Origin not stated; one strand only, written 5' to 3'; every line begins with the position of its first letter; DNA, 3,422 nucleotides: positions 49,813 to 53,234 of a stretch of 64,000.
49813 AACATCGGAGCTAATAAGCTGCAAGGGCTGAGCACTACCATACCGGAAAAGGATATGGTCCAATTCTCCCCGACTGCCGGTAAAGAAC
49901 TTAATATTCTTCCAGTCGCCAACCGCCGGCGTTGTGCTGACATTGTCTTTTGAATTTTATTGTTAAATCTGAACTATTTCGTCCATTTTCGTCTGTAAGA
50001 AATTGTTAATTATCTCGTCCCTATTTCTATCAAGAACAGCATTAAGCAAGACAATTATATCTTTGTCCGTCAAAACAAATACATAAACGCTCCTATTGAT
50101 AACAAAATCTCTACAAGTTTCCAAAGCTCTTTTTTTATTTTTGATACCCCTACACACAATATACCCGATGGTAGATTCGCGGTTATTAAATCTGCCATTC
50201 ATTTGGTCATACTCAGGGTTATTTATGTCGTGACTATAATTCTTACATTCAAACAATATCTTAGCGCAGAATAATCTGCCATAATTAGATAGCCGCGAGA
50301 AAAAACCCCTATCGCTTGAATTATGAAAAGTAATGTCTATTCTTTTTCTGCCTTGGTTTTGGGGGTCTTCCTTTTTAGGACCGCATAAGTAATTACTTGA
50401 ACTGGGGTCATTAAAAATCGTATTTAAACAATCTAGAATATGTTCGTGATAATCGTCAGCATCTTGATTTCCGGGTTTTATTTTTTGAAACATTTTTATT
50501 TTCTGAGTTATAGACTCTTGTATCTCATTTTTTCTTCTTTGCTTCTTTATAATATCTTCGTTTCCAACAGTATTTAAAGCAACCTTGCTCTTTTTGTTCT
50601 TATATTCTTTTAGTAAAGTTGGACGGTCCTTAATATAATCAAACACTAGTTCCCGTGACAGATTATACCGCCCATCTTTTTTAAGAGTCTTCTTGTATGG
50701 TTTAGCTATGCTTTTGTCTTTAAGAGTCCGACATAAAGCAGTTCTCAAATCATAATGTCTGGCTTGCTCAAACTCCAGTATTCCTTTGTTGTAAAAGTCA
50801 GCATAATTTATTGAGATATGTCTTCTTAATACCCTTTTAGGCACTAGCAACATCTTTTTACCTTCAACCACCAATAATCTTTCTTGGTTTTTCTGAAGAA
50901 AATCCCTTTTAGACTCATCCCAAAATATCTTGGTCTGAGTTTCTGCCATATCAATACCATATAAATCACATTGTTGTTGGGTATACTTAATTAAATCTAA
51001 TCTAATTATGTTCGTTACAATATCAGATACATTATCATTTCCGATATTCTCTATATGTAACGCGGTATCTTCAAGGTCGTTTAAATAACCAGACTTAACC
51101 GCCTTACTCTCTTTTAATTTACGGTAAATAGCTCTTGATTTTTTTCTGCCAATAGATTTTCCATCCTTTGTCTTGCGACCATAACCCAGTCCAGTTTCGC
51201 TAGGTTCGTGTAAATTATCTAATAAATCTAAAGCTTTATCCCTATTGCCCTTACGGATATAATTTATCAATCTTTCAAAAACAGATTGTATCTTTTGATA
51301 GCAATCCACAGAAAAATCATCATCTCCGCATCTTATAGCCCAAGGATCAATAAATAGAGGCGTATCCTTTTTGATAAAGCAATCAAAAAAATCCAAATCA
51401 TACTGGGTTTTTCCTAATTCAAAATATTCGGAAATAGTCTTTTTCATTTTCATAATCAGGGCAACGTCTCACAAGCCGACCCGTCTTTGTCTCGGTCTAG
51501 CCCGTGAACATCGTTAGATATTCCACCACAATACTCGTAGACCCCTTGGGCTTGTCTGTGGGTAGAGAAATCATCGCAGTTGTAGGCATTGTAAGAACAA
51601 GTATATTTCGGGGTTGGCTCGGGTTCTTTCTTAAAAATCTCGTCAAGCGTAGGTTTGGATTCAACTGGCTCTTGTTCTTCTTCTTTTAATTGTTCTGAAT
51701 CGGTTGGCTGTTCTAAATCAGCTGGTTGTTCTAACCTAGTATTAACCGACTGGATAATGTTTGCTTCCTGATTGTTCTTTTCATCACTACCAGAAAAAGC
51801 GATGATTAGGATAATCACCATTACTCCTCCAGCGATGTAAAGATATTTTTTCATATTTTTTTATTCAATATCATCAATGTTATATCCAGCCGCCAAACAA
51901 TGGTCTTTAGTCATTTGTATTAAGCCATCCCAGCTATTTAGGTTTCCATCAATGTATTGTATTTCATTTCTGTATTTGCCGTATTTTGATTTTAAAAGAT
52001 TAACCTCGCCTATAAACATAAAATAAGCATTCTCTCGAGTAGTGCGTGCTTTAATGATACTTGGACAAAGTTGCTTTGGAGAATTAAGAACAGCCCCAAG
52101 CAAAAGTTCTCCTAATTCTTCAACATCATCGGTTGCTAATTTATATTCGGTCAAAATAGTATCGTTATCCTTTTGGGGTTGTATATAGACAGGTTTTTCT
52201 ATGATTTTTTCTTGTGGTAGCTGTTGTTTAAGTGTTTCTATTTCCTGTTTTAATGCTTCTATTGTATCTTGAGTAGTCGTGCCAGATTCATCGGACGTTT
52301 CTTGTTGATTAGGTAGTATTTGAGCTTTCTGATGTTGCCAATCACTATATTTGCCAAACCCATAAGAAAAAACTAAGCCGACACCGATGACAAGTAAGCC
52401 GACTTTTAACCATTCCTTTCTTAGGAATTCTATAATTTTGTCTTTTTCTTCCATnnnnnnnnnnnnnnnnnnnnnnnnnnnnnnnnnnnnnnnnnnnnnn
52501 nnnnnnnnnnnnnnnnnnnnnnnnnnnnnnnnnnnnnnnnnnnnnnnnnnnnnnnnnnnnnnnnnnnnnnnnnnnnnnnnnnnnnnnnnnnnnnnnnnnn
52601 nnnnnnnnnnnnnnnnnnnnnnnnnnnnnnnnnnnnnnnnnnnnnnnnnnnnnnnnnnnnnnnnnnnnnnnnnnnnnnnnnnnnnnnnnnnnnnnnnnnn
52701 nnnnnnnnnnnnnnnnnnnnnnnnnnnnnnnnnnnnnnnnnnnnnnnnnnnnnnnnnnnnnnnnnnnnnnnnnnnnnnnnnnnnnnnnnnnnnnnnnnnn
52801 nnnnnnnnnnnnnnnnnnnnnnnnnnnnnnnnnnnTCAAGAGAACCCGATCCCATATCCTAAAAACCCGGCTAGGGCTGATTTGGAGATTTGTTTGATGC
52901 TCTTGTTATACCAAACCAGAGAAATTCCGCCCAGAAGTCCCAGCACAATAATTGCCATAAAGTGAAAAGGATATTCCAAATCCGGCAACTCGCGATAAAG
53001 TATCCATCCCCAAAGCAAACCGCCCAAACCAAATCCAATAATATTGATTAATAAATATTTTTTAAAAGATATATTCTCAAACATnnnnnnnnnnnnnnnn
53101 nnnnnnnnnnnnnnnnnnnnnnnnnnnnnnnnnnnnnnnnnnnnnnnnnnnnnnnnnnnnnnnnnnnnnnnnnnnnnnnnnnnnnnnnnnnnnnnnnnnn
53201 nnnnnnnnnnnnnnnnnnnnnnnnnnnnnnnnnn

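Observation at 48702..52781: Mobile/defense-like islet: XRE repressor + ImmA/IrrE protease, PD-(D/E)xK nuclease-like protein, Excalibur protein, flanked by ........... repeats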

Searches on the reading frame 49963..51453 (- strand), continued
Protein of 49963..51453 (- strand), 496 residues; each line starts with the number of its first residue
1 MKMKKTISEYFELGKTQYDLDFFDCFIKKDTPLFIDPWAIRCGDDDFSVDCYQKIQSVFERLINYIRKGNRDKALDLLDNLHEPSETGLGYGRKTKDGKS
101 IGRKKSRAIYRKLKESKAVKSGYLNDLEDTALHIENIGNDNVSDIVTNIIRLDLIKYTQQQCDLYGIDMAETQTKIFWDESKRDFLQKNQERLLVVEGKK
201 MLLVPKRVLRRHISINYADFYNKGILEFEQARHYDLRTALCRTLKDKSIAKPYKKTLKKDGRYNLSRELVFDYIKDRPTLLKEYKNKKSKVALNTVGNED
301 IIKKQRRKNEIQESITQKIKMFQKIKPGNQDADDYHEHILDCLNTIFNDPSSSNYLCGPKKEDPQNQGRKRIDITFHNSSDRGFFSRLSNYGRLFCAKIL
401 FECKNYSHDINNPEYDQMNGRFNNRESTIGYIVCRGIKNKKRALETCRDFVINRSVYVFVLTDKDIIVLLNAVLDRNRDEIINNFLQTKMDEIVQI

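Call 91: get_annotated_region(hit=H7, flank=3500)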
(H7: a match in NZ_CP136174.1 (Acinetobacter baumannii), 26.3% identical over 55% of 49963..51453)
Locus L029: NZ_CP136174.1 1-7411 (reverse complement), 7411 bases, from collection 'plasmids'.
description: Acinetobacter baumannii strain ABO21-A049 plasmid pABO21-A049-1, complete sequence
organism: Acinetobacter baumannii (NCBI taxid 470)
taxonomy: Bacteria; Pseudomonadota; Gammaproteobacteria; Moraxellales; Moraxellaceae; Acinetobacter; Acinetobacter baumannii
host: -; source: hospital environment; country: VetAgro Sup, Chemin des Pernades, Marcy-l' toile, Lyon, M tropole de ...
typing (MOB-suite, as given by PLSDB): non-mobilizable; replicon rep_cluster_1254
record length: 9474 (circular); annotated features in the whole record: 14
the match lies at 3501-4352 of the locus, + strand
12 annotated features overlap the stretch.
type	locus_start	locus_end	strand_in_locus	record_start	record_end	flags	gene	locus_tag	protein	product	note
CDS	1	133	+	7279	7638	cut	-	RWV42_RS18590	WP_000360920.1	hypothetical protein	-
CDS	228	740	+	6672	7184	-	-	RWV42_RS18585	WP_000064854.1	hypothetical protein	-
CDS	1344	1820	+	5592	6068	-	-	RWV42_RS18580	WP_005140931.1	hypothetical protein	-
CDS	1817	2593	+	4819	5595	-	-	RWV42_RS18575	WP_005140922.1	hypothetical protein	-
CDS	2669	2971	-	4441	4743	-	-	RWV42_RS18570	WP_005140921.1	helix-turn-helix domain-containing protein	-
CDS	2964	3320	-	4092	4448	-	-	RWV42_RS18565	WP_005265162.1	type II toxin-antitoxin system RelE/ParE family toxin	-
CDS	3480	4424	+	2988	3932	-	-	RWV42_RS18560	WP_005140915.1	hypothetical protein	-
CDS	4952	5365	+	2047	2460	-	-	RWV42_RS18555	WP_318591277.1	hypothetical protein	-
CDS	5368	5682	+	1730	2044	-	-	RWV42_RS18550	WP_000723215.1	hypothetical protein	-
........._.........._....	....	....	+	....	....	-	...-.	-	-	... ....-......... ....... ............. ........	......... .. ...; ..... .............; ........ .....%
CDS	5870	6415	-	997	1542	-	-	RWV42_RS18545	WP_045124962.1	plasmid replication DNA-binding protein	-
CDS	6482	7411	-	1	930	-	repM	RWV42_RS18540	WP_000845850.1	replication initiation protein RepM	GO:0006270 - DNA replication initiation [Evidence IEA]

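Call 92: get_annotated_region(hit=H4, flank=3500)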
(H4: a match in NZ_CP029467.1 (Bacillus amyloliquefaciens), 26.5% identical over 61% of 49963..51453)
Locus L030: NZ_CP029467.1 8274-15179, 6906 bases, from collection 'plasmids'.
description: Bacillus amyloliquefaciens strain HM618 plasmid unnamed, complete sequence
organism: Bacillus amyloliquefaciens (NCBI taxid 1390)
taxonomy: Bacteria; Bacillota; Bacilli; Bacillales; Bacillaceae; Bacillus; Bacillus amyloliquefaciens
host: -; source: whole organism,soil; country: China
typing (MOB-suite, as given by PLSDB): mobilizable; replicon Col(SD853); relaxase MOBV,MOBV
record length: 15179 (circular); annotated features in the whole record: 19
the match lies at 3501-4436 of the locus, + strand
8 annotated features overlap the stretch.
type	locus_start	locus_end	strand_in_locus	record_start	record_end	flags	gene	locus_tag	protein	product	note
CDS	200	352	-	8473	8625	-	-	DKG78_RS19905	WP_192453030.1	hypothetical protein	-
CDS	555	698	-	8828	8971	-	-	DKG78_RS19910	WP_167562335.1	hypothetical protein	-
CDS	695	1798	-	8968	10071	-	-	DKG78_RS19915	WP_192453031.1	Rap family tetratricopeptide repeat protein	-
CDS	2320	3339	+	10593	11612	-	-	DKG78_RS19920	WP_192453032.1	protein rep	-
CDS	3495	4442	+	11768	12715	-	-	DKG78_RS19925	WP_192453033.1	hypothetical protein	-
CDS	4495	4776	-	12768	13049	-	-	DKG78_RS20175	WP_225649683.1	hypothetical protein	-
CDS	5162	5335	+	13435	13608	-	-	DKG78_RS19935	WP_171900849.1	hypothetical protein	-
CDS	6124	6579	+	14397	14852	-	-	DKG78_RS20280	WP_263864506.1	plasmid recombination protein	GO:0006310 - DNA recombination [Evidence IEA]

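Call 93: get_annotated_region(hit=H12, flank=3500)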
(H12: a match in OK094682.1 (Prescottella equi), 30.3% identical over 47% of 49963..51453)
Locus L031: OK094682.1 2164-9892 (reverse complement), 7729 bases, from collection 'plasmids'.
description: Prescottella equi strain PAM2287 plasmid pRSRe2287 genomic sequence
organism: Prescottella equi (NCBI taxid 43767)
taxonomy: Bacteria; Actinomycetota; Actinomycetes; Mycobacteriales; Nocardiaceae; Prescottella; Prescottella equi
host: -; source: Equus caballus,Culture; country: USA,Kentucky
typing (MOB-suite, as given by PLSDB): non-mobilizable; replicon rep_cluster_1333
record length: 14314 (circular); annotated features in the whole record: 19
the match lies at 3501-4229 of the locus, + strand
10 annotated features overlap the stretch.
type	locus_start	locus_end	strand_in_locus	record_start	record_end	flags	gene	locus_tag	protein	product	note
CDS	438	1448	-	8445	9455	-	-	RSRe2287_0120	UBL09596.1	putative recombinase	-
CDS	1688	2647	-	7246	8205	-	-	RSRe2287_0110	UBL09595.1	putative T/A toxin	-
CDS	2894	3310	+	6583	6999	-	-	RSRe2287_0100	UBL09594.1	putative plasmid addiction protein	-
CDS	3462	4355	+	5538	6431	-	-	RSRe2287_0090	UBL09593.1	hypothetical protein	-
CDS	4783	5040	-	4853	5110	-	parG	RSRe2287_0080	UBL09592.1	ParG partitioning protein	-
CDS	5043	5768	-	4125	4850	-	parA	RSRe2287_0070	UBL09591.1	ParA partitioning protein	-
CDS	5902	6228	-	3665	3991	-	-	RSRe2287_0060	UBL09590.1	putative DNA-binding protein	-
CDS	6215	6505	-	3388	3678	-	-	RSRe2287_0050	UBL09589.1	putative DNA-binding protein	-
CDS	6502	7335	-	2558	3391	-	rep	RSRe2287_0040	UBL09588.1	Rep protein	-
CDS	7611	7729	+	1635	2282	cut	-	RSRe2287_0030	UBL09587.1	putative nuclease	-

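Call 94: get_annotated_region(hit=H2, flank=3500)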
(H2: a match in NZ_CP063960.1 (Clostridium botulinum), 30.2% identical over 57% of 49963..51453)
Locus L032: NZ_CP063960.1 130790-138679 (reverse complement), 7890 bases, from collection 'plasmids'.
description: Clostridium botulinum strain 3859/11 plasmid p1, complete sequence
organism: Clostridium botulinum (NCBI taxid 1491)
taxonomy: Bacteria; Bacillota; Clostridia; Eubacteriales; Clostridiaceae; Clostridium; Clostridium botulinum
host: -; source: Bovine,feces; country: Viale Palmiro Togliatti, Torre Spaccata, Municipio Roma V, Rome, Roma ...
typing (MOB-suite, as given by PLSDB): non-mobilizable
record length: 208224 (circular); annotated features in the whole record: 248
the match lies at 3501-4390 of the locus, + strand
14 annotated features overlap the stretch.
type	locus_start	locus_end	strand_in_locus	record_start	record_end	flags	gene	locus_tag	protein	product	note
CDS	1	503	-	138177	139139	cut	-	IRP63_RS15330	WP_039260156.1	hypothetical protein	-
CDS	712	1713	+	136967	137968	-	-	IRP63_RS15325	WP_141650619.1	Ig-like domain-containing protein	-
CDS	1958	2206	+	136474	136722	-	-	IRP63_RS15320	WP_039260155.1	hypothetical protein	-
CDS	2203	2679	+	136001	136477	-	-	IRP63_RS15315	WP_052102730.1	putative toxin-antitoxin system toxin component, PIN family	-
CDS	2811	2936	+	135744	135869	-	-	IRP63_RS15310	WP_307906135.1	hypothetical protein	-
CDS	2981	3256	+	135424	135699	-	-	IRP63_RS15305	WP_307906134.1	hypothetical protein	-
CDS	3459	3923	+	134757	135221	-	-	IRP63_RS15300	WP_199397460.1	hypothetical protein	-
CDS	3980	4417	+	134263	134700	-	-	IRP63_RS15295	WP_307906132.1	hypothetical protein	-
CDS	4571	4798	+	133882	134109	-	-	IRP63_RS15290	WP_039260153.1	hypothetical protein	-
CDS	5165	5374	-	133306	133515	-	-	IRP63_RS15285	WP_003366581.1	helix-turn-helix transcriptional regulator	-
CDS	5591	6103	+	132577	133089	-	-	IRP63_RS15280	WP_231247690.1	ORF6C domain-containing protein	-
CDS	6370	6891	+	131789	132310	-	-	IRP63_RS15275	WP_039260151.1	ImmA/IrrE family metallo-endopeptidase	-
CDS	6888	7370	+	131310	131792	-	-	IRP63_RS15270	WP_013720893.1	hypothetical protein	-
CDS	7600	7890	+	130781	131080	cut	-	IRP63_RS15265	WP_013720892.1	hypothetical protein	-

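Call 103: search_protein_representatives(alignment_id=A1)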
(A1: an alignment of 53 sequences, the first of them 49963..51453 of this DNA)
Query: 53 sequences, 478 profile positions. Proteins with E-value up to 0.001 (for the whole library): 4926; up to 1e-10: 3046; up to 1e-30: 1106. The best 150 are listed.
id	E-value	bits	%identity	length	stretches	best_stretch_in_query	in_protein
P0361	6.2e-187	638.4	-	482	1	1-477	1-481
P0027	1.9e-184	630.2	-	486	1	1-477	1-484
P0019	6.0e-182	622.0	-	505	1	2-477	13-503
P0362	2.3e-181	620.1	-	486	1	2-478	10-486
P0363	4.0e-181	619.3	-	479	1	1-477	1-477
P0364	1.7e-180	617.2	-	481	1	2-477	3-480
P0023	4.3e-179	612.6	-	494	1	2-477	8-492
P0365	3.4e-178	609.6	-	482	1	2-477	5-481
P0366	1.4e-176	604.3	-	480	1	1-477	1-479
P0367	1.5e-175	600.9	-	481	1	1-477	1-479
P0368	7.0e-174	595.4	-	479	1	1-476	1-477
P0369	2.0e-173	593.9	-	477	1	1-476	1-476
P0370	8.1e-172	588.6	-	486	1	3-476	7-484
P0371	1.1e-169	581.5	-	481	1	2-477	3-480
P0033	2.7e-168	577.0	-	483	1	1-477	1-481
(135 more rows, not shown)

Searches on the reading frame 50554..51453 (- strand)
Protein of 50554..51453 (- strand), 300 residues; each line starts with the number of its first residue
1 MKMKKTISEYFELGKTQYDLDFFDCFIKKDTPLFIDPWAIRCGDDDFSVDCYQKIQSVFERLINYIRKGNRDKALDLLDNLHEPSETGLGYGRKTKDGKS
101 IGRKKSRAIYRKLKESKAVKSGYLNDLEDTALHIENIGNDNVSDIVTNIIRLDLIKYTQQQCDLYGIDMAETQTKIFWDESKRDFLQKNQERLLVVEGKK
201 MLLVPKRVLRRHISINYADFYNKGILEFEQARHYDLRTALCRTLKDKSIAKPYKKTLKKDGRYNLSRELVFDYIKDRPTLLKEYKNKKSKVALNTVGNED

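Call 49: predict_structure(alignment_id=A3)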
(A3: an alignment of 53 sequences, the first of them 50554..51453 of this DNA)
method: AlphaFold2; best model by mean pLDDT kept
length: 300 residues; sequences in the alignment: 53
mean_pLDDT: 90.1   pTM: 0.85
mean pLDDT of the five models: 90.1, 89.9, 89.3, 89.2, 89.1
residues with pLDDT >= 90: 226; 70-90: 56; 50-70: 11; < 50: 7
segments of 3 or more residues with pLDDT < 50: 93-99
pLDDT, mean of each block of 10 residues (from residue 1): 82 94 92 92 94 95 95 94 84 50 84 92 88 80 91 97 98 93 92 94 94 90 97 96 95 96 93 94 92 72
secondary structure, 60 per line:
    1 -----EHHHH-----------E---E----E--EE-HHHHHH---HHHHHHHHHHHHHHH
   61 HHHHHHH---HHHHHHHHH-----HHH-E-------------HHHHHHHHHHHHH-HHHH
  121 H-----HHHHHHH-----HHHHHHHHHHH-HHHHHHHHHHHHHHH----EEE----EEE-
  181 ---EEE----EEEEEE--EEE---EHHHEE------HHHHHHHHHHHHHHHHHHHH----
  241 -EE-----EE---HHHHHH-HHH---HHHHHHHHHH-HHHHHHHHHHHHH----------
elements in order: H7-10 H37-42 H46-67 H71-79 H103-115 H117-121 H127-133 H139-149 H151-165 E170-172 E177-179 E184-186 E191-196 E199-201 H217-236 H254-259 H267-276 H278-290

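Call 85: fold_search(model_id=the predicted structure, library=pdb)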
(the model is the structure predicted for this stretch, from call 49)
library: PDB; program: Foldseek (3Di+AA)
matches with E <= 10: 57; with E <= 0.001: 0
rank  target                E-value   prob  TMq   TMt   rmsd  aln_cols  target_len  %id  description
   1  8qem_T                4.0e-01  0.02  0.09  0.07  21.8       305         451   10  Neck channel of phage 812 after tail contraction (C1) (released 2024-09-11)
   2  1td6                  1.2e+00  0.02  0.11  0.11  21.9       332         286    9  Crystal structure of the conserved hypothetical protein MP506/MPN330 (gi: 1674200)from Mycoplasma pneumoniae (released 2004-12-07)
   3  8qem_N                1.4e+00  0.01  0.09  0.07  22.2       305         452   10  Neck channel of phage 812 after tail contraction (C1) (released 2024-09-11)
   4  4pej_A                1.9e+00  0.18  0.11  0.26   6.3        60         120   18  Crystal structure of a computationally designed retro-aldolase, RA110.4 (Cys free) (released 2015-04-08)
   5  3fzw_B                2.0e+00  0.28  0.12  0.26   5.8        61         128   21  Crystal Structure of Ketosteroid Isomerase D40N-D103N from Pseudomonas putida (pKSI) with bound equilenin (released 2009-06-02)
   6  3ipt_B                2.1e+00  0.21  0.13  0.28   5.5        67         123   19  Crystal Structure of Ketosteroid Isomerase Y16S/D40N from Pseudomonas putida with Bound Equilenin (released 2010-01-12)
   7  8qem_W                2.3e+00  0.01  0.08  0.06  21.6       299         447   11  Neck channel of phage 812 after tail contraction (C1) (released 2024-09-11)
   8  7e0d                  2.7e+00  0.02  0.09  0.06  19.0       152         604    7  Structure of L-glutamate oxidase R305E mutant in complex with L-arginine (released 2021-04-07)
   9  1isk_MODEL_1_A        3.0e+00  0.20  0.13  0.27   5.5        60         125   18  3-OXO-DELTA5-STEROID ISOMERASE, NMR, 20 STRUCTURES (released 1997-11-12)
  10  4cdl                  3.3e+00  0.13  0.11  0.25   5.9        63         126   21  Crystal Structure of Retro-aldolase RA110.4-6 Complexed with Inhibitor 1-(6-methoxy-2-naphthalenyl)-1,3-butanedione (released 2014-11-12)
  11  9w58_A                3.9e+00  0.01  0.09  0.08  19.8       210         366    8  Structure of L-glutamate oxidase E617K mutant (released 2026-01-07)
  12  5ofn_B                4.1e+00  0.02  0.13  0.17  23.9       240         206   13  Crystal structure of the heterotrimeric PriSLX primase from S. solfataricus. (released 2017-11-29)
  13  9w55_A                4.1e+00  0.02  0.09  0.08  21.9       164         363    8  Structure of L-glutamate oxidase E617Q mutant (released 2026-01-07)
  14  6txe_P                4.1e+00  0.01  0.15  0.12  21.5       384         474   11  Crystal structure of tetrameric human wt-SAMHD1 (residues 109-626) with GTP, dATP, dTMPNPP and Mg (released 2020-06-24)
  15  1pl4_C                4.4e+00  0.02  0.11  0.16  16.8       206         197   11  Crystal Structure of human MnSOD Y166F mutant (released 2003-12-16)
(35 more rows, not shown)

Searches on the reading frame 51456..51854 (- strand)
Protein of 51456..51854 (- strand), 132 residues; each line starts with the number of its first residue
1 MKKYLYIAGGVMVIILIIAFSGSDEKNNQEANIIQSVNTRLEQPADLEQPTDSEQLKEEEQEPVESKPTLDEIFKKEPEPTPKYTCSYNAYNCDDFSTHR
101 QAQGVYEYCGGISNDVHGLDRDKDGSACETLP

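Call 7: search_protein_families(library=pfam, proteins=[window:51456-51854:-], max_evalue=0.1)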
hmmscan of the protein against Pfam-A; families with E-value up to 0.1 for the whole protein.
window:51456-51854:- (132 aa): 1 family
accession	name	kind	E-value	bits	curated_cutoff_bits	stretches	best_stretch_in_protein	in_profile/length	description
PF05901.16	Excalibur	-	0.00011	22.9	22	1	91-129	2-36/36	Excalibur calcium-binding domain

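Call 8: search_protein_families(library=padloc, proteins=[window:51456-51854:-], max_evalue=0.1)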
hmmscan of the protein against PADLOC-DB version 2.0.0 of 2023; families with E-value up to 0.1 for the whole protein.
window:51456-51854:- (132 aa): 0 families

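Call 11: search_protein_families(library=ncbifam, proteins=[window:51456-51854:-], max_evalue=0.01)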
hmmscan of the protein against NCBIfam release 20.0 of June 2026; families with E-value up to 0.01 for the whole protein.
window:51456-51854:- (132 aa): 0 families

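Call 12: search_protein_families(library=phrogs, proteins=[window:51456-51854:-], max_evalue=0.01)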
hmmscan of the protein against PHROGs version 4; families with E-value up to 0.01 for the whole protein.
window:51456-51854:- (132 aa): 2 families
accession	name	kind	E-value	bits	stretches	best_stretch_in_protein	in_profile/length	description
phrog_5854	-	unknown function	4.1e-07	30.9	1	82-130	21-64/76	-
phrog_27159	-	unknown function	3.4e-06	28.3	1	90-130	31-72/138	-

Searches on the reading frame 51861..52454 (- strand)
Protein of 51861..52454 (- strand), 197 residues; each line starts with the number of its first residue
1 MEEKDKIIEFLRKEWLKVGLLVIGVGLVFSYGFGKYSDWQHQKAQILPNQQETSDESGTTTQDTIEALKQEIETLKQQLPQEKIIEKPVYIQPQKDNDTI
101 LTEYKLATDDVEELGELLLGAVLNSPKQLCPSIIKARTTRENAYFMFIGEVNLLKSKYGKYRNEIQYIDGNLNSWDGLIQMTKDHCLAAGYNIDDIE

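Call 7: search_protein_families(library=pfam, proteins=[window:51861-52454:-], max_evalue=0.1)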
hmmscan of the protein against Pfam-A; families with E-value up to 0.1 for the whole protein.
window:51861-52454:- (197 aa): 5 families
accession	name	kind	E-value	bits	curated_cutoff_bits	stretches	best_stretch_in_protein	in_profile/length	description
PF17253.7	DUF5320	-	0.026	16.1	27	1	24-79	38-96/99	Family of unknown function (DUF5320)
PF05615.18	THOC7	-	0.026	15.3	28.7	1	55-86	79-110/136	Tho complex subunit 7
PF02706.20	Wzz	-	0.054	14.2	25.5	0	12-86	13-89/91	Chain length determinant protein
PF02120.21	Flg_hook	-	0.07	13.4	29.8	0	59-96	44-81/85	Flagellar hook-length control protein FliK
PF20570.3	DUF6779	-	0.083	14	28.1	0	47-80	56-88/108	Domain of unknown function (DUF6779)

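Call 8: search_protein_families(library=padloc, proteins=[window:51861-52454:-], max_evalue=0.1)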
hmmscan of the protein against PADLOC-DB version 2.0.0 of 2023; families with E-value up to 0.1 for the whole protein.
window:51861-52454:- (197 aa): 1 family
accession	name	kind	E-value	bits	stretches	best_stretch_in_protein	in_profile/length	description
PDLC04161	HEC-07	-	0.037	10.9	1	42-105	312-375/553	-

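Call 11: search_protein_families(library=ncbifam, proteins=[window:51861-52454:-], max_evalue=0.01)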
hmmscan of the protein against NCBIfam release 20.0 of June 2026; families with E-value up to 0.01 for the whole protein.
window:51861-52454:- (197 aa): 0 families

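Call 12: search_protein_families(library=phrogs, proteins=[window:51861-52454:-], max_evalue=0.01)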
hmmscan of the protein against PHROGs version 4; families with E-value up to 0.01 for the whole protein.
window:51861-52454:- (197 aa): 1 family
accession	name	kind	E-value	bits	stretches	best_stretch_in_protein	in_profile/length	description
phrog_1152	-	lysis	0.00024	22.1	1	8-92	2-99/127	Rz-like spanin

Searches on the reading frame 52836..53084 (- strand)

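Call 7: search_protein_families(library=pfam, proteins=[window:52836-53084:-], max_evalue=0.1)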
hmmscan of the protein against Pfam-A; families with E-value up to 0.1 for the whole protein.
window:52836-53084:- (82 aa): 1 family
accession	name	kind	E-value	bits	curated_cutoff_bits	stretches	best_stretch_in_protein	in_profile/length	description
PF04932.20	Wzy_C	-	0.0056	16.9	31.7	1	15-68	19-68/149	O-Antigen ligase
